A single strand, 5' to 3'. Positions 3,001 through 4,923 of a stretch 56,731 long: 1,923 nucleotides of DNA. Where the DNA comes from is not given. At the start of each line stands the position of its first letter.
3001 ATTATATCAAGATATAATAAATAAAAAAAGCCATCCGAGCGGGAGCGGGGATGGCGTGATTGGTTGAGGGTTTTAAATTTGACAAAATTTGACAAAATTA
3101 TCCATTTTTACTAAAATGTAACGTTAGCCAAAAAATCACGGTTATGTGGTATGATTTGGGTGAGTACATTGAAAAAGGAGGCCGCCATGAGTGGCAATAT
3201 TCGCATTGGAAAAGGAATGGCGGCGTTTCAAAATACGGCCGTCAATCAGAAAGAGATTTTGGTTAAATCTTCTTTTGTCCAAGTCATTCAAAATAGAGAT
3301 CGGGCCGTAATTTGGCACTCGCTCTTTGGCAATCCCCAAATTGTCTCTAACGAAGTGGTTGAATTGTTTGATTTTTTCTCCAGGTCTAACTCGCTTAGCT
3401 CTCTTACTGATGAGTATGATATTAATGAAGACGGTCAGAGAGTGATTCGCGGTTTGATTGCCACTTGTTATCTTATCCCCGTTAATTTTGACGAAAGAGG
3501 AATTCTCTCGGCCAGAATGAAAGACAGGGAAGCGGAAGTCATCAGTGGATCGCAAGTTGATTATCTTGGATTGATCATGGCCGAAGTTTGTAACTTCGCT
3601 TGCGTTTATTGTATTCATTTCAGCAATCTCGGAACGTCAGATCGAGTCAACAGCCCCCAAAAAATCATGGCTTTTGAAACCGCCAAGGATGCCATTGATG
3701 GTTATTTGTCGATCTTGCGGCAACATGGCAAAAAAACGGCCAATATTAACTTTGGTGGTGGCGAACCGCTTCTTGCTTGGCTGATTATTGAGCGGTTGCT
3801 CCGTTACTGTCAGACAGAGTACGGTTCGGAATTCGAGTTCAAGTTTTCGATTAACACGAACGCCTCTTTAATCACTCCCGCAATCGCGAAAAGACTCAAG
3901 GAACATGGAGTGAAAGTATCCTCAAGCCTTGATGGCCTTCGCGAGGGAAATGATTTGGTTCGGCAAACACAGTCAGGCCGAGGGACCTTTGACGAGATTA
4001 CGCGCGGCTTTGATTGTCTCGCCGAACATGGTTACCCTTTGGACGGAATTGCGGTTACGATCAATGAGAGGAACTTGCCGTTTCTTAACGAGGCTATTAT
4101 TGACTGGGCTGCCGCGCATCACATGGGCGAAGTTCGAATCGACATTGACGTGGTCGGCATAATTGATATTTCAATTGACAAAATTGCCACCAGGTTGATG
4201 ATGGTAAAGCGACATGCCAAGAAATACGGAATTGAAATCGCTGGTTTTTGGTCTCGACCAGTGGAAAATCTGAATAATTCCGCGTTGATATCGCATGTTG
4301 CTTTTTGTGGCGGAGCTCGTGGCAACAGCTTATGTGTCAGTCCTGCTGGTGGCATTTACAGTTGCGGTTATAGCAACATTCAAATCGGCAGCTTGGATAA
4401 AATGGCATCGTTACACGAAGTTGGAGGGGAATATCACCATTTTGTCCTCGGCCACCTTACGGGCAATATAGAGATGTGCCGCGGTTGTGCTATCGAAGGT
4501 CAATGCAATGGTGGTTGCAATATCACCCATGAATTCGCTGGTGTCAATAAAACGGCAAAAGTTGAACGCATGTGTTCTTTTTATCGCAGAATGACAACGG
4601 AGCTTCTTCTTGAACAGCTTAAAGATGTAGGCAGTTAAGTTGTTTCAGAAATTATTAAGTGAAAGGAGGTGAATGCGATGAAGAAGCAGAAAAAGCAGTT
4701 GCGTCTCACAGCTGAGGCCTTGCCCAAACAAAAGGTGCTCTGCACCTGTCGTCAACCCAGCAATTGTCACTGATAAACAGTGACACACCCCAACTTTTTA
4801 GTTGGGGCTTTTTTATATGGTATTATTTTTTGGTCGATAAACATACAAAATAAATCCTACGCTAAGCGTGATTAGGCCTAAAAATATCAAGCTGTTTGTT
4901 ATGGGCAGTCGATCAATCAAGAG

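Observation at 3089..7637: Unannotated 31-aa Cys-rich peptide gene directly after a radical SAM/SPASM enzyme: candidate novel thioether-type RiPP locus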

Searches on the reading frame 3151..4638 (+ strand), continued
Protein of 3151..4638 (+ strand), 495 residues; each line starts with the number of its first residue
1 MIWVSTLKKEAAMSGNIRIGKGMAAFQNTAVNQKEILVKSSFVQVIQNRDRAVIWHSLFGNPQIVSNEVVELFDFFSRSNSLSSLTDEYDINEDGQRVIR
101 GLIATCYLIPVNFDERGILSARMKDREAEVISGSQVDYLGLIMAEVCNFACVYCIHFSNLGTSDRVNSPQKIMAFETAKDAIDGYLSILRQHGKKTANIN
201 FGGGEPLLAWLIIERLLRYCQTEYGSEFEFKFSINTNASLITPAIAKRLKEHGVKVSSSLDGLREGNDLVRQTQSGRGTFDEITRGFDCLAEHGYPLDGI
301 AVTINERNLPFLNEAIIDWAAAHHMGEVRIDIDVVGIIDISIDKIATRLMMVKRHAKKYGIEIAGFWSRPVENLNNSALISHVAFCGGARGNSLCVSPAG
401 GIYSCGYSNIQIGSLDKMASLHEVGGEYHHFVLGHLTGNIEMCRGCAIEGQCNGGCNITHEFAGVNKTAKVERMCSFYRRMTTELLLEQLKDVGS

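Call 36: search_protein_families(library=ncbifam, proteins=[L010:7607-8326:+], max_evalue=10)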
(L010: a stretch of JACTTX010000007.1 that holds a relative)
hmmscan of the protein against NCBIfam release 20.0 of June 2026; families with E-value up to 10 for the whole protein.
L010:7607-8326:+ (239 aa): 9 families
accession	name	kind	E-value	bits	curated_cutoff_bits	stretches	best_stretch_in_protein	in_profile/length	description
NF040958.1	linco_LnuH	exception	1.7e-07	31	540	1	17-64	15-62/256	lincosamide nucleotidyltransferase Lnu(H)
NF047752.1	MntA_antitoxin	equivalog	1e-05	25.3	60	1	18-55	3-40/106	type VII toxin-antitoxin system MntA family adenylyltransferase antitoxin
NF033061.1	ANT_4p_I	equivalog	0.00053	19.6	350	1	4-51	14-59/253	ANT(4')-I family aminoglycoside nucleotidyltransferase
NF051895.1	anti_phage_HalB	equivalog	0.00068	19.3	190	1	25-53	2-30/211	anti-phage Hailong system nucleotidyltransferase HalB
NF012212.1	ANT_9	subfamily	0.0052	16.1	340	1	18-51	17-50/249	aminoglycoside nucleotidyltransferase ANT(9)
NF000119.1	linco_LnuF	exception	0.067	12.4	450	1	6-50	4-48/273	lincosamide nucleotidyltransferase Lnu(F)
NF000079.1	ANT_4p_Ib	exception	0.084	12.5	500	1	4-50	17-61/256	aminoglycoside O-nucleotidyltransferase ANT(4')-Ib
TIGR04013.1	B12_SAM_MJ_1487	hypoth_equivalog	0.14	11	251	1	69-120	182-232/382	TIGR04013 family B12-binding domain/radical SAM domain-containing protein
NF028535.0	ANT_4p_II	subfamily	0.17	11.1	350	1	1-50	1-47/251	ANT(4')-II family aminoglycoside nucleotidyltransferase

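Call 39: fold_search(model_id=the predicted structure, library=pdb)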
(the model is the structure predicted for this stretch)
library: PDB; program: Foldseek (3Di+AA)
matches with E <= 10: 1250; with E <= 0.001: 24
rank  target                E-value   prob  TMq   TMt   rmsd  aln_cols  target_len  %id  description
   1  8vpo                  7.8e-23  1.00  0.59  0.64   6.1       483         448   19  X-Ray Crystal Structure of TigE from Paramaledivibacter caminithermalis (released 2024-02-07)
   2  5why_B                2.7e-11  1.00  0.51  0.58   8.7       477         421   17  Structural Insights into Thioether Bond Formation in the Biosynthesis of Sactipeptides (released 2017-07-26)
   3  5wgg_A                9.6e-11  1.00  0.52  0.57   9.0       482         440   16  Structural Insights into Thioether Bond Formation in the Biosynthesis of Sactipeptides (released 2017-07-26)
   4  5why_A                2.4e-10  1.00  0.54  0.61   7.8       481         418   16  Structural Insights into Thioether Bond Formation in the Biosynthesis of Sactipeptides (released 2017-07-26)
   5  9gmc_A                8.7e-08  1.00  0.45  0.57   6.4       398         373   16  Crystal structure of the complex formed between the radical SAM protein ChlB and the R3A mutant of ChlA (released 2025-06-25)
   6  9gmc_C                2.2e-07  1.00  0.45  0.57   6.4       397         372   16  Crystal structure of the complex formed between the radical SAM protein ChlB and the R3A mutant of ChlA (released 2025-06-25)
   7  9gm3_C                2.8e-07  1.00  0.46  0.58   6.1       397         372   16  Crystal structure of the complex formed between the radical SAM protein ChlB and the leader region of its precursor su (released 2025-06-25)
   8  9gm3_A                3.1e-07  1.00  0.45  0.57   6.2       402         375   17  Crystal structure of the complex formed between the radical SAM protein ChlB and the leader region of its precursor su (released 2025-06-25)
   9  4k37_B                4.8e-07  1.00  0.46  0.59   6.7       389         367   15  Native anSMEcpe with bound AdoMet (released 2013-05-08)
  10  4k37_A                5.3e-07  1.00  0.46  0.59   6.6       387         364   14  Native anSMEcpe with bound AdoMet (released 2013-05-08)
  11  4k39_A                6.6e-07  1.00  0.46  0.59   6.6       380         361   14  Native anSMEcpe with bound AdoMet and Cp18Cys peptide (released 2013-05-08)
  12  4k38_A                1.4e-06  1.00  0.45  0.57   6.4       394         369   14  Native anSMEcpe with bound AdoMet and Kp18Cys peptide (released 2013-05-08)
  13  4k36_A                1.8e-06  1.00  0.45  0.56   6.8       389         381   13  His6 tagged anSMEcpe with bound AdoMet (released 2013-05-08)
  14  5v1q_B                1.9e-06  1.00  0.41  0.45  15.9       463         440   12  Crystal structure of Streptococcus suis SuiB (released 2017-08-30)
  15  4k39_B                2.9e-06  1.00  0.47  0.61   6.4       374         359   16  Native anSMEcpe with bound AdoMet and Cp18Cys peptide (released 2013-05-08)
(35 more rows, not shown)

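Call 56: search_protein_families(library=padloc, proteins=[window:3187-4638:+, L010:7607-8326:+, L053:7532-8194:+], max_evalue=0.01)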
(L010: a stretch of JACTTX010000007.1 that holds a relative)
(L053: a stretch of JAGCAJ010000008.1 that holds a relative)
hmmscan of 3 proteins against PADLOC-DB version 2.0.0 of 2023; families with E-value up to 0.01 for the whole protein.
window:3187-4638:+ (483 aa): 2 families
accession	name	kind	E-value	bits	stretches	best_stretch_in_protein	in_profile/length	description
PDLC02903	pVip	-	4e-14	50.7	1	131-278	6-132/257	Viperins not associated with kinases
PDLC02904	pVip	-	5.7e-10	37.2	1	131-281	9-139/262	Viperins associated with kinases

L010:7607-8326:+ (239 aa): 11 families
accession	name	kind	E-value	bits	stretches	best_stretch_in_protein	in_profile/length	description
PDLC04907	PDC-S09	-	3.1e-08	31.7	1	3-72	8-78/114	-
PDLC04903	PDC-S09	-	3.8e-08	31.6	1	4-62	6-66/108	-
PDLC04906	PDC-S09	-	4.8e-07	28.1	1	3-54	5-57/98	-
PDLC04904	PDC-S09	-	9.3e-06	23.8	1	10-52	13-55/104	-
PDLC04905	PDC-S09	-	1.6e-05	23.2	1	9-53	8-53/101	-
PDLC04902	PDC-S09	-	1.7e-05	23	1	11-52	10-51/97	-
PDLC04778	PDC-M70A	-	0.00029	18.3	1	12-52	39-77/355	-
PDLC04369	PDC-M05A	-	0.00096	16.8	1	22-51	103-132/201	-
PDLC04901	PDC-S09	-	0.003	16.3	0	5-48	5-47/126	-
PDLC00796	Cyclase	-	0.0064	13.9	0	73-164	155-245/432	oligonucleotide-cyclase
PDLC04368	PDC-M05A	-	0.0075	14.1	0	26-47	111-132/201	-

L053:7532-8194:+ (220 aa): 8 families
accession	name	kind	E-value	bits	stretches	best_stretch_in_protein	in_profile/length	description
PDLC04903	PDC-S09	-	3e-06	25.5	1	6-54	12-62/108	-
PDLC04906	PDC-S09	-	3.4e-05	22.1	1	10-43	16-48/98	-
PDLC04907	PDC-S09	-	8.2e-05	20.7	1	4-44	13-52/114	-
PDLC04902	PDC-S09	-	0.00013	20.2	1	14-43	17-45/97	-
PDLC04368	PDC-M05A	-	0.00017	19.5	1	11-48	99-136/201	-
PDLC04904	PDC-S09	-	0.00036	18.7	1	8-44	15-49/104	-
PDLC04369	PDC-M05A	-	0.0025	15.5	1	6-72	89-156/201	-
PDLC04778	PDC-M70A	-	0.0039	14.5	1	6-51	34-79/355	-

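Call 60: search_protein_representatives(alignment_id=A1)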
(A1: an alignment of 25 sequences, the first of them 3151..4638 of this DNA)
Query: 25 sequences, 471 profile positions. Proteins with E-value up to 0.001 (for the whole library): 26227; up to 1e-10: 8865; up to 1e-30: 374. The best 150 are listed.
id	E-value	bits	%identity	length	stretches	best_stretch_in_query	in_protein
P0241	4.4e-222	754.1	-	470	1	6-467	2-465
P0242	8.1e-182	621.4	-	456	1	3-461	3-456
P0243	2.4e-162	557.2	-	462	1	5-462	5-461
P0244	2.6e-159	547.2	-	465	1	4-462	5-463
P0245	5.7e-158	542.7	-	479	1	8-464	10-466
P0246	4.0e-155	533.4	-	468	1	3-465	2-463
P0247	1.1e-151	522.0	-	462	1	7-464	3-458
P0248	9.1e-146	502.5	-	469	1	3-459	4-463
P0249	7.2e-142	489.6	-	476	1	5-462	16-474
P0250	4.1e-140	483.9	-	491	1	6-461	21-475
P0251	1.1e-132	459.4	-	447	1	8-459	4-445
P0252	9.7e-132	456.2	-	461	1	12-461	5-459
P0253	6.5e-130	450.2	-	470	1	5-464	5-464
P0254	2.5e-128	445.0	-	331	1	144-458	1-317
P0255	7.8e-125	433.5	-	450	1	12-461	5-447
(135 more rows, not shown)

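Call 62: find_related_loci(query=A1, collection=viral_contigs, flank=6000)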
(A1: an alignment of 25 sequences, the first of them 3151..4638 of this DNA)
Query A1 (495 aa) in viral_contigs; peptide patterns used: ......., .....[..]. (x = any residue, [..] = any of these).
168 stretches matched a pattern; 10 encode a relative of the query (tblastn E <= 1e-3); 10 distinct loci.
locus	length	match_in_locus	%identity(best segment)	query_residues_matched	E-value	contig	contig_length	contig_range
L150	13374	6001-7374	33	129-272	2e-8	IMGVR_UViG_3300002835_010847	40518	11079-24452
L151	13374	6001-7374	33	129-272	2e-8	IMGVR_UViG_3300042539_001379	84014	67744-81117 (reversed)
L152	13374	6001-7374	33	129-272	2e-8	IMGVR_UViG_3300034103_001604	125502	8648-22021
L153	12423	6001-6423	23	138-272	6e-6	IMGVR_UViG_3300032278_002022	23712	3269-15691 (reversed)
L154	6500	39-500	23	131-271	7e-6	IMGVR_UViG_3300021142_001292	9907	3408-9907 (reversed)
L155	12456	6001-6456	25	139-292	1e-5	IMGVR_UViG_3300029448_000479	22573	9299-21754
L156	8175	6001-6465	23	130-271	1e-5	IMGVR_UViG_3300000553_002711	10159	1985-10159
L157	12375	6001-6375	28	199-328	1e-5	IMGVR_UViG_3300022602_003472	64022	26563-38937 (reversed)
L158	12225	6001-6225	31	134-214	4e-5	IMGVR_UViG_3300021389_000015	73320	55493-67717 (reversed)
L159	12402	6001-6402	27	125-271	5e-5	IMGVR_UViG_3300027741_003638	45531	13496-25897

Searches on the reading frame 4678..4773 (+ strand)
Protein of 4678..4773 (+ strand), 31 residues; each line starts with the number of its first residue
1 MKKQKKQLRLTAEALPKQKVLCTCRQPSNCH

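Call 4: search_protein_families(library=ncbifam, proteins=[window:4678-4773:+], max_evalue=0.01)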
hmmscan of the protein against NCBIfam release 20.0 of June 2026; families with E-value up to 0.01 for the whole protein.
window:4678-4773:+ (31 aa): 0 families

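Call 35: search_protein_families(library=pfam, proteins=[window:4678-4770:+], max_evalue=10)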
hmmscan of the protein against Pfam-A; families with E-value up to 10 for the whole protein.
seq(31 aa): 1 family
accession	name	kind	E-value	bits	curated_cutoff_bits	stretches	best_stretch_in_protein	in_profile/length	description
PF14216.11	DUF4326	-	0.008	17.3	25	1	3-31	49-76/82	Domain of unknown function (DUF4326)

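Call 36: search_protein_families(library=ncbifam, proteins=[window:4678-4770:+], max_evalue=10)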
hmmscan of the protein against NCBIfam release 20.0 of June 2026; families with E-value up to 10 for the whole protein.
seq(31 aa): 0 families
